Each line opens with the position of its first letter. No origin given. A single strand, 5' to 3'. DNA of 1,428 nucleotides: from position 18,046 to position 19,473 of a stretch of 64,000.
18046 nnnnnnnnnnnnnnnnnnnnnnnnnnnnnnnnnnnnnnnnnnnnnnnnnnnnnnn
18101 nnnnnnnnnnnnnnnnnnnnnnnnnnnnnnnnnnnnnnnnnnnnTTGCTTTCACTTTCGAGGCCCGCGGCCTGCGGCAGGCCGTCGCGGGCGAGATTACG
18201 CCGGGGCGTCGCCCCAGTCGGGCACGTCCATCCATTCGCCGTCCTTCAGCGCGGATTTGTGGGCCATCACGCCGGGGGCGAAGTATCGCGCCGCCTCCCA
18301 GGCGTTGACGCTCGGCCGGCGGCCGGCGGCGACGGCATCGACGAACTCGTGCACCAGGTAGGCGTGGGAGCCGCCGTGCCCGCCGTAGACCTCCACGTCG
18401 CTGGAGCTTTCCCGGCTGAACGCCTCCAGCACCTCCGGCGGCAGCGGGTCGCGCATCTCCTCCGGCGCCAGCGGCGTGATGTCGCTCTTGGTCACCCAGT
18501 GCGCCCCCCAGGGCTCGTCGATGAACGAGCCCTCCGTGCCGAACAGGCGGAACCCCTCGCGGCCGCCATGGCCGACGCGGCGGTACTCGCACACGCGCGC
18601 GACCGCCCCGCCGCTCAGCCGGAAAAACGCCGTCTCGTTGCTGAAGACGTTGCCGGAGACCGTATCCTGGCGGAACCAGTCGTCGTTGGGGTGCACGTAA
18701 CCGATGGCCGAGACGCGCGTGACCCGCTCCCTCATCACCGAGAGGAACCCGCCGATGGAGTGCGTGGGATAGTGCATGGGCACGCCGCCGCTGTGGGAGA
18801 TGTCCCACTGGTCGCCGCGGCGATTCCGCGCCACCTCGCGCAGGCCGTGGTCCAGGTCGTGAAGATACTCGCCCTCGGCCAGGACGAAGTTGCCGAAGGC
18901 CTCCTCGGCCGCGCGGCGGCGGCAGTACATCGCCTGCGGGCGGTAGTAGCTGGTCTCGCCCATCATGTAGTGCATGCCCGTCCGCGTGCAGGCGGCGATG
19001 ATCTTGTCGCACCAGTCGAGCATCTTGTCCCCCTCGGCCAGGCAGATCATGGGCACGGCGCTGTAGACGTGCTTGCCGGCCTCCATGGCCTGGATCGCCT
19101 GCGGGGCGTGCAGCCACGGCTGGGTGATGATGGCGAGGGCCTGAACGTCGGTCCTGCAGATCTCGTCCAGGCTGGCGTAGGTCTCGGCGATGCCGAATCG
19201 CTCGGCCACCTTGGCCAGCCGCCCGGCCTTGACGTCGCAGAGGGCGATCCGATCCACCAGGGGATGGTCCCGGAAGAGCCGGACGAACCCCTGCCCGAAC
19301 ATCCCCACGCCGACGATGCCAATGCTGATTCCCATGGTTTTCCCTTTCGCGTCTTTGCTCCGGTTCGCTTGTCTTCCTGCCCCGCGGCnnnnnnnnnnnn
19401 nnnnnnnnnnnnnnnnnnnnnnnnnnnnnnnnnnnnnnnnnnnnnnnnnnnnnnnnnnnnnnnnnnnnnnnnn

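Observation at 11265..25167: Thirteen-gene DeoR-headed catabolic cluster with an unusual enzyme combination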

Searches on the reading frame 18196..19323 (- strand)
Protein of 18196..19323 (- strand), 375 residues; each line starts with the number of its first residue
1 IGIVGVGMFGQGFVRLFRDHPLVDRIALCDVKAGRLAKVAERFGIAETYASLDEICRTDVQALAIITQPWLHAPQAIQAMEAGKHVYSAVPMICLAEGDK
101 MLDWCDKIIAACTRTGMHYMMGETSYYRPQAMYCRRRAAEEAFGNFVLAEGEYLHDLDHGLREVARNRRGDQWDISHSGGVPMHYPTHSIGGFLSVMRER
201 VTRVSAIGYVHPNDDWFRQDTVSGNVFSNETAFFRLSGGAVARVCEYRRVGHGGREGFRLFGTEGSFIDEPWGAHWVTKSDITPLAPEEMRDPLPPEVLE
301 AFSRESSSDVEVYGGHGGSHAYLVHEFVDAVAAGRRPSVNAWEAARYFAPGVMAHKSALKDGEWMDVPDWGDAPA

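Call 4: search_protein_families(library=pfam, proteins=[window:18196-19323:-], max_evalue=0.01)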
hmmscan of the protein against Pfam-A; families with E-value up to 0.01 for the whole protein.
window:18196-19323:- (375 aa): 4 families
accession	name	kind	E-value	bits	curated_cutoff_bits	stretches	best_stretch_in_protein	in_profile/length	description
PF01408.29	GFO_IDH_MocA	-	2e-14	54.8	24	1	1-107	3-111/120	Oxidoreductase family, NAD-binding Rossmann fold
PF22725.1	GFO_IDH_MocA_C3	-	3.8e-06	27.4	27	1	135-267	5-123/124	GFO/IDH/MocA C-terminal domain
PF03435.24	Sacchrp_dh_NADP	-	0.0005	20.8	25.1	0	1-43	1-43/129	Saccharopine dehydrogenase NADP binding domain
PF02894.22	GFO_IDH_MocA_C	-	0.00063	20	22.9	1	172-362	31-214/218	Oxidoreductase family, C-terminal alpha/beta domain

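Call 6: search_protein_families(library=ncbifam, proteins=[window:18196-19323:-], max_evalue=0.001)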
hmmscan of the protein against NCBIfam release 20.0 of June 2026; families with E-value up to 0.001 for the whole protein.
window:18196-19323:- (375 aa): 5 families
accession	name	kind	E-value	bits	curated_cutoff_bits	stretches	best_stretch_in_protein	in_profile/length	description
TIGR04380.1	myo_inos_iolG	equivalog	1.2e-14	53.9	355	1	1-268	4-251/330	inositol 2-dehydrogenase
NF040723.1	UDP-GlcNAcDh_Arch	equivalog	4.6e-13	49.4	450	1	1-148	3-143/302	UDP-N-acetylglucosamine 3-dehydrogenase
NF052479.1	LevoglcsnDh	equivalog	1.3e-07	30.7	650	1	24-157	37-165/386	levoglucosan dehydrogenase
NF058561.1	BT_2158_fam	equivalog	2.8e-07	29.5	750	1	2-93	37-130/487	glycoside 3-dehydrogenase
NF052679.1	InsChiInosDhIolG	equivalog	0.00063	18.9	540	1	1-100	5-107/343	bifunctional inositol 2-dehydrogenase/D-chiro-inositol 1-dehydrogenase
